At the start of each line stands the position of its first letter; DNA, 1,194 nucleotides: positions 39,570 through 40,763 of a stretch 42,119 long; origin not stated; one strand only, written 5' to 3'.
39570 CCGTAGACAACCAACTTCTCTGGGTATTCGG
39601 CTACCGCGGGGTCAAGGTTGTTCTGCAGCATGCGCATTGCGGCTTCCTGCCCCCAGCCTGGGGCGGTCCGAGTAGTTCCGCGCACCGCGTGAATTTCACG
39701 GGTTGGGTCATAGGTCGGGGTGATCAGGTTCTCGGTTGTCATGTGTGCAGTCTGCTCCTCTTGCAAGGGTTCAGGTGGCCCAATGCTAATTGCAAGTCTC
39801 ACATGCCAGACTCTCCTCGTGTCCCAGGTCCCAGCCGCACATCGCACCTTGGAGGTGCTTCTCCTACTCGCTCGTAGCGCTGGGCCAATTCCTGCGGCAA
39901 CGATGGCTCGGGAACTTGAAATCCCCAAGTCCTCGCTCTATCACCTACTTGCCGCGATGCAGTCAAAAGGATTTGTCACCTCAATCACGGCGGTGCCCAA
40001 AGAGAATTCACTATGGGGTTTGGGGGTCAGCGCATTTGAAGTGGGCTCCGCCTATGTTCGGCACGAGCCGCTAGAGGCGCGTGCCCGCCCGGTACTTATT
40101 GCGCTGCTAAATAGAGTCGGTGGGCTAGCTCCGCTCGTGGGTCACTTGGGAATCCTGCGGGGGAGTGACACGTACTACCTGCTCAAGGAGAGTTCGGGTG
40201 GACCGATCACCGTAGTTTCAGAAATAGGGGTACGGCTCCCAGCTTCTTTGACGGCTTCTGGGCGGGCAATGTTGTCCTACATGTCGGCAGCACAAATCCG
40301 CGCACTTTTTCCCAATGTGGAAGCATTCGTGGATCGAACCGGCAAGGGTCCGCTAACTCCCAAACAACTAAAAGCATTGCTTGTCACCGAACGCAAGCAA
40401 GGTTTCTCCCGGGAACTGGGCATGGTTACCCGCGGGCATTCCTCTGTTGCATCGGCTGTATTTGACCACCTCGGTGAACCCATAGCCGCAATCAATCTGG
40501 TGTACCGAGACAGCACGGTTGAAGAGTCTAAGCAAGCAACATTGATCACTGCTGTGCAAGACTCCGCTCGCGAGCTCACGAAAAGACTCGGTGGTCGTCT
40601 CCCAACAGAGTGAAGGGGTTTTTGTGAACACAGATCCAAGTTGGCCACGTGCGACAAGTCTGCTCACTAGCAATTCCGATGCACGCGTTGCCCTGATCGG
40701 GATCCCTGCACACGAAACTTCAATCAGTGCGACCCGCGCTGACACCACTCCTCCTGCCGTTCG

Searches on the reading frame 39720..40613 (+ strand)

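Call 10: search_protein_families(library=pfam, proteins=[window:39720-40613:+], max_evalue=0.001)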
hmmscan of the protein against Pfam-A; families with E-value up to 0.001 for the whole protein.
window:39720-40613:+ (297 aa): 5 families
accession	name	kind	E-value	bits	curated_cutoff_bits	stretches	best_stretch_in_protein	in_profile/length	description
PF01614.24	IclR_C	-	2.5e-23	83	24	1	111-286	2-172/174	Bacterial transcriptional regulator IclR C-terminal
PF09339.16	HTH_IclR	-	3.2e-09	36.9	22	1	40-87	2-49/52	IclR helix-turn-helix domain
PF12840.13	HTH_20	-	9.2e-06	26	27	1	44-88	7-50/51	Helix-turn-helix domain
PF12802.13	MarR_2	-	5.2e-05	23.8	27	0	45-87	9-51/61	MarR family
PF01978.25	TrmB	-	0.00015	22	25.6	1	47-91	14-57/68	Sugar-specific transcriptional regulator TrmB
